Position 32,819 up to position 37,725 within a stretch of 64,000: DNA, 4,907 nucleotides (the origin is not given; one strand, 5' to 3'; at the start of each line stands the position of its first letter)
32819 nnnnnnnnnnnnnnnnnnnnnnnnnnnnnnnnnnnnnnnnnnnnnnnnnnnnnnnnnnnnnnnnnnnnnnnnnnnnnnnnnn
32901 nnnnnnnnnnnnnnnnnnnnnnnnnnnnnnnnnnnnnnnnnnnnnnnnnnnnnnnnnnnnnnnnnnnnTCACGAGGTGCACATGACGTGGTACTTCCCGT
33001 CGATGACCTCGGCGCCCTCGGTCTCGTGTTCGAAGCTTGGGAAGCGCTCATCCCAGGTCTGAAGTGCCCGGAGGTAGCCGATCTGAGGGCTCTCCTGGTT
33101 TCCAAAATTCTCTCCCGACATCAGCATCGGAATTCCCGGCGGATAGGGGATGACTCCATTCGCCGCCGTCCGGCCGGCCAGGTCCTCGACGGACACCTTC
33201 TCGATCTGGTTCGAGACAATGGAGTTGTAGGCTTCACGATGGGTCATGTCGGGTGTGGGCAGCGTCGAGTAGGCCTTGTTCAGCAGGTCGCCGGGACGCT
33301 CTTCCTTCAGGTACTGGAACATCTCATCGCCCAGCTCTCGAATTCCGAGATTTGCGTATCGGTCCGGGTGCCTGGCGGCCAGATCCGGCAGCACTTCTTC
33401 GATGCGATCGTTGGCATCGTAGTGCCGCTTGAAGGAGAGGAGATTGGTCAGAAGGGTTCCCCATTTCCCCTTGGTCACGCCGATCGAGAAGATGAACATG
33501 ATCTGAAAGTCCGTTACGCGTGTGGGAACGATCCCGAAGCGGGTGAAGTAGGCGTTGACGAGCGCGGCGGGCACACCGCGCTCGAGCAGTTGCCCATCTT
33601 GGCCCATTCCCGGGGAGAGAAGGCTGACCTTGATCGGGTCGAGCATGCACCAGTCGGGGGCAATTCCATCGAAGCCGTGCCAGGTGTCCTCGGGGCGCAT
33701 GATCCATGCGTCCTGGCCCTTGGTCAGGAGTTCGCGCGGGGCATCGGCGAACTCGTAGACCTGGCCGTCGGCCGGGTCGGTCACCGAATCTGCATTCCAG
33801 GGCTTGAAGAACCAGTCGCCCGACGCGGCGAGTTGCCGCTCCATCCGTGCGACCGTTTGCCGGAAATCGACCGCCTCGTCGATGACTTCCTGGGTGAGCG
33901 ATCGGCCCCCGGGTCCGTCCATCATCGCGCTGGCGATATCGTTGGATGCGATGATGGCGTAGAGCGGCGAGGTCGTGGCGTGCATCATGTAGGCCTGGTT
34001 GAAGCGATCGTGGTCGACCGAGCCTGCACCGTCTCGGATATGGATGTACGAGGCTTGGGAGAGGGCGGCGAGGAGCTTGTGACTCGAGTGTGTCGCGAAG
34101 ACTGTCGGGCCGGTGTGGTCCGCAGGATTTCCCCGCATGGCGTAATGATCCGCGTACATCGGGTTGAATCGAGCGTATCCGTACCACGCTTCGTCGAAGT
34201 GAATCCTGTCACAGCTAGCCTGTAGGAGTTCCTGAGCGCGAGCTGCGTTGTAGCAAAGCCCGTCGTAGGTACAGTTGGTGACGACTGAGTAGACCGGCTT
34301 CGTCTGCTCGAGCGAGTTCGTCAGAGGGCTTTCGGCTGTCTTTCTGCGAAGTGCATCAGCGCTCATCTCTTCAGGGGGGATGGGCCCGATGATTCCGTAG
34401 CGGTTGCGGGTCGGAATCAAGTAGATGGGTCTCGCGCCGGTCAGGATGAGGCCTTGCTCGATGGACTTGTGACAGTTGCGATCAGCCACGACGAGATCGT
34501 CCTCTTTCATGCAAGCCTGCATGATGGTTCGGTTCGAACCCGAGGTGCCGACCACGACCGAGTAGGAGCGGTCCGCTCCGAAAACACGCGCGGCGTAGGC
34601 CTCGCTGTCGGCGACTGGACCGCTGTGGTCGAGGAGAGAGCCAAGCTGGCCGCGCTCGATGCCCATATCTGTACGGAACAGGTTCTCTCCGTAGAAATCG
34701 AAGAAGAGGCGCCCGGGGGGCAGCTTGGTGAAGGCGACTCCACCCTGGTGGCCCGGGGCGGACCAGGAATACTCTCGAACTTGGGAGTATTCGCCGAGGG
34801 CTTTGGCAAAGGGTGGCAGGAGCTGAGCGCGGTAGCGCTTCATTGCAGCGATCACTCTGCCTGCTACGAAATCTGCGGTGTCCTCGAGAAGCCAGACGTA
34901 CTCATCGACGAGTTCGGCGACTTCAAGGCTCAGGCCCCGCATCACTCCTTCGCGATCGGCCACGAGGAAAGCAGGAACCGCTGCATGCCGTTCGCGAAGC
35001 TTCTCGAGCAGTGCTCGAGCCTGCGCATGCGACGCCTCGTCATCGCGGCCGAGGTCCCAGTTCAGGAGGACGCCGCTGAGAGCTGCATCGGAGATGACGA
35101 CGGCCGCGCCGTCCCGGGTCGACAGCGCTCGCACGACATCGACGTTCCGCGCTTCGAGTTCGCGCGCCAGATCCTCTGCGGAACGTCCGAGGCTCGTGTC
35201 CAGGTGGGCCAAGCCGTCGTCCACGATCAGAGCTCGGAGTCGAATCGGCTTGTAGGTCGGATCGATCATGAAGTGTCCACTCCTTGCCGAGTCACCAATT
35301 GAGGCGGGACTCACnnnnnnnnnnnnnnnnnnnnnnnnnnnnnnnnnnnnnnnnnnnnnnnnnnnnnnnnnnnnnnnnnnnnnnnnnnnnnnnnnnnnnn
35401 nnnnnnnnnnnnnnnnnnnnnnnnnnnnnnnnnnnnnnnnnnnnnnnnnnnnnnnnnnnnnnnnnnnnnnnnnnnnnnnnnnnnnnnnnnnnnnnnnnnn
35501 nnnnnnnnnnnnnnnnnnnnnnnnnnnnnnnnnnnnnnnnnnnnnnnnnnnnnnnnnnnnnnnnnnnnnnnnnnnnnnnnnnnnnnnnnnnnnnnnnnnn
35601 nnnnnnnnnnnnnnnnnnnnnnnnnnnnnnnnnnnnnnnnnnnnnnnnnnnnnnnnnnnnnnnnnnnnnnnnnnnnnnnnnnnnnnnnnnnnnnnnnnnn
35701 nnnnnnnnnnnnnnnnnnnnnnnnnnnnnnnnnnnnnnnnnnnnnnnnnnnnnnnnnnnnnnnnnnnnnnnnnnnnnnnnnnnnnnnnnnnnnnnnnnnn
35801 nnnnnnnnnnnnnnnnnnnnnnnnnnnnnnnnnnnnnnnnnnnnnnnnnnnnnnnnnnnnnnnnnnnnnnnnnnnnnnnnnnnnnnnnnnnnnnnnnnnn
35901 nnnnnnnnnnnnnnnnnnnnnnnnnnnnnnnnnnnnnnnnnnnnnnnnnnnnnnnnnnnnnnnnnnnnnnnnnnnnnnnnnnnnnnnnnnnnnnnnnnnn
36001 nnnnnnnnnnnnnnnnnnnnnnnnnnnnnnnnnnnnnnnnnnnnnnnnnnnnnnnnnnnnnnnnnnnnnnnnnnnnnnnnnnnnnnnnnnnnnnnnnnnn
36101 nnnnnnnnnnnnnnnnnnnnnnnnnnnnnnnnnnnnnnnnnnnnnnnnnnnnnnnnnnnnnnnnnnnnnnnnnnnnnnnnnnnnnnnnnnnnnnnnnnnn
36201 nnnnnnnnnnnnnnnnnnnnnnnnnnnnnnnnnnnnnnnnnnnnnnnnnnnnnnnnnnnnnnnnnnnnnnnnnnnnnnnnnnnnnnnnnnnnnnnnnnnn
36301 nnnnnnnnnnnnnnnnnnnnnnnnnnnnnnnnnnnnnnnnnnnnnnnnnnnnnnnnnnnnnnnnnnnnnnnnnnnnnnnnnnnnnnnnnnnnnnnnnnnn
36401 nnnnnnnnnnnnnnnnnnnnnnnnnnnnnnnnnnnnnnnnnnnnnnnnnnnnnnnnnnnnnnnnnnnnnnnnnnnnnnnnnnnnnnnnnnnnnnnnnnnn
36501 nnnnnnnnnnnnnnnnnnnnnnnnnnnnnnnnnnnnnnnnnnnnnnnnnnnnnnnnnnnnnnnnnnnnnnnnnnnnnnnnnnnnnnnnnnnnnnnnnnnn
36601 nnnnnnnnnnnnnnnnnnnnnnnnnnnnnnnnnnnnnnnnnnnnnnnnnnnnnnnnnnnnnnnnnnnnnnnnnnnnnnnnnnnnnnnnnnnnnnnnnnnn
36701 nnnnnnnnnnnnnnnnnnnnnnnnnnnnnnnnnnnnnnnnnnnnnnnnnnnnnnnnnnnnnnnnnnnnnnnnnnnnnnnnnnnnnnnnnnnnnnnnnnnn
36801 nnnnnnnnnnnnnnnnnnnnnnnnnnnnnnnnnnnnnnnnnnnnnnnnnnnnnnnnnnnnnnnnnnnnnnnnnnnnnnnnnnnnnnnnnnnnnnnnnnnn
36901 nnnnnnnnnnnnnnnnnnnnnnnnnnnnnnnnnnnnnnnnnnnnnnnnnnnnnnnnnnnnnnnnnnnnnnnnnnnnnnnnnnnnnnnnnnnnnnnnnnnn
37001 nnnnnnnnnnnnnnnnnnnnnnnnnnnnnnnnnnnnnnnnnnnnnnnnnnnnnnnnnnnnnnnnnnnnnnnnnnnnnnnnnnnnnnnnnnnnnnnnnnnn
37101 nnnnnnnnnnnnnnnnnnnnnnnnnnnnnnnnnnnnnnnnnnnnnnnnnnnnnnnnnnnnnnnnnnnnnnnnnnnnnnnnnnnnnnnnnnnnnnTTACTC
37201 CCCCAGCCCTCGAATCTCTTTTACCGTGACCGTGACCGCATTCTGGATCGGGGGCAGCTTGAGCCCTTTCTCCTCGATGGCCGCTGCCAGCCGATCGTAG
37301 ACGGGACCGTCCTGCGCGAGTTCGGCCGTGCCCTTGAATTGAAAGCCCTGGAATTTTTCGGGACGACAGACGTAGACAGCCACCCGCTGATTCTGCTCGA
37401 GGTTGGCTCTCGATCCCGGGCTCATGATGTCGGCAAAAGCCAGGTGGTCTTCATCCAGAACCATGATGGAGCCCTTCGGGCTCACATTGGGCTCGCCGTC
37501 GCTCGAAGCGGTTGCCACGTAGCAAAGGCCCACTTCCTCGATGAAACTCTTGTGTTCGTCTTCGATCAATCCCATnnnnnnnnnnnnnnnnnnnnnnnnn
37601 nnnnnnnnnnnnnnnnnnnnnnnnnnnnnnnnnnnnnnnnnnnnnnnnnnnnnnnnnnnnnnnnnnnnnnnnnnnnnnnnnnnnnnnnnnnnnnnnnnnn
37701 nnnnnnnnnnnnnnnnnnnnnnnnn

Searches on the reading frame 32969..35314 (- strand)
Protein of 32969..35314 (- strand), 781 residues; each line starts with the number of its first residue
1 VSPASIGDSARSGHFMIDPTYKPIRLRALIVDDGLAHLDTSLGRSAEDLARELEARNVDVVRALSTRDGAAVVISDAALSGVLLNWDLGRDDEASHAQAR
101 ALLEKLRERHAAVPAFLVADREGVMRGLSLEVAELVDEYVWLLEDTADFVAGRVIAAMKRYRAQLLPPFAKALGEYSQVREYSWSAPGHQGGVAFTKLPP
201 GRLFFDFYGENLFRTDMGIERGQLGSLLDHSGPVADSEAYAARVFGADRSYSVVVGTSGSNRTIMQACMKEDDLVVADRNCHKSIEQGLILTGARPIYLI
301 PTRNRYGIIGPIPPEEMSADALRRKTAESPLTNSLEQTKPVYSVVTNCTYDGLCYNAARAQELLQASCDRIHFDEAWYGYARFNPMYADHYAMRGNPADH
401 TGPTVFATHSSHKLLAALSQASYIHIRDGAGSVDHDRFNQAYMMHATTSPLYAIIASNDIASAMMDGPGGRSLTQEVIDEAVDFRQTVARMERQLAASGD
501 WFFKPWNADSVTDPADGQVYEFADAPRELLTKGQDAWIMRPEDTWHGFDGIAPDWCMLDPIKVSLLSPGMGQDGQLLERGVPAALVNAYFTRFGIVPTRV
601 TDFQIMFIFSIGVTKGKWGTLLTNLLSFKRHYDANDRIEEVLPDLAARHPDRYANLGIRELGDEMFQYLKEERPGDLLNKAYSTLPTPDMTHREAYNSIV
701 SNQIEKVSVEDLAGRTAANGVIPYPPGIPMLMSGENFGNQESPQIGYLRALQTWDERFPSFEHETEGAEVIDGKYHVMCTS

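Call 65: search_protein_families(library=pfam, max_evalue=0.00001, proteins=[window:32969-35314:-])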
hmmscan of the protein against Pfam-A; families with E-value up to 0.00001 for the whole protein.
window:32969-35314:- (781 aa): 3 families
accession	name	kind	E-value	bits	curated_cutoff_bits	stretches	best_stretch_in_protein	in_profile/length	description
PF01276.26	OKR_DC_1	-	2.5e-167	557.3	27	1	167-616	1-416/417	Orn/Lys/Arg decarboxylase, major domain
PF03711.20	OKR_DC_1_C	-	5.4e-42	143.6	24.2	1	642-770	1-129/132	Orn/Lys/Arg decarboxylase, C-terminal domain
PF03709.21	OKR_DC_1_N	-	4.9e-22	78.7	29.3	1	45-161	5-111/111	Orn/Lys/Arg decarboxylase, N-terminal domain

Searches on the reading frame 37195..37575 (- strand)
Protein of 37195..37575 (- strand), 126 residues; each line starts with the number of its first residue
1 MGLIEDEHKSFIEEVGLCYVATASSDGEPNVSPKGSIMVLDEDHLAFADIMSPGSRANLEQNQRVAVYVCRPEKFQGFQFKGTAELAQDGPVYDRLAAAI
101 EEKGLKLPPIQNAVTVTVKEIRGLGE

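Call 65: search_protein_families(library=pfam, max_evalue=0.00001, proteins=[window:37195-37575:-])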
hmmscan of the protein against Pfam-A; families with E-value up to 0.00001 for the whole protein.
window:37195-37575:- (126 aa): 1 family
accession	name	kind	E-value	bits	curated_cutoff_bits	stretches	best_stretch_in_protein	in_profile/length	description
PF01243.27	PNPOx_N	-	3.8e-18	66.4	28.1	1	4-122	1-117/120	Pyridoxamine 5'-phosphate oxidase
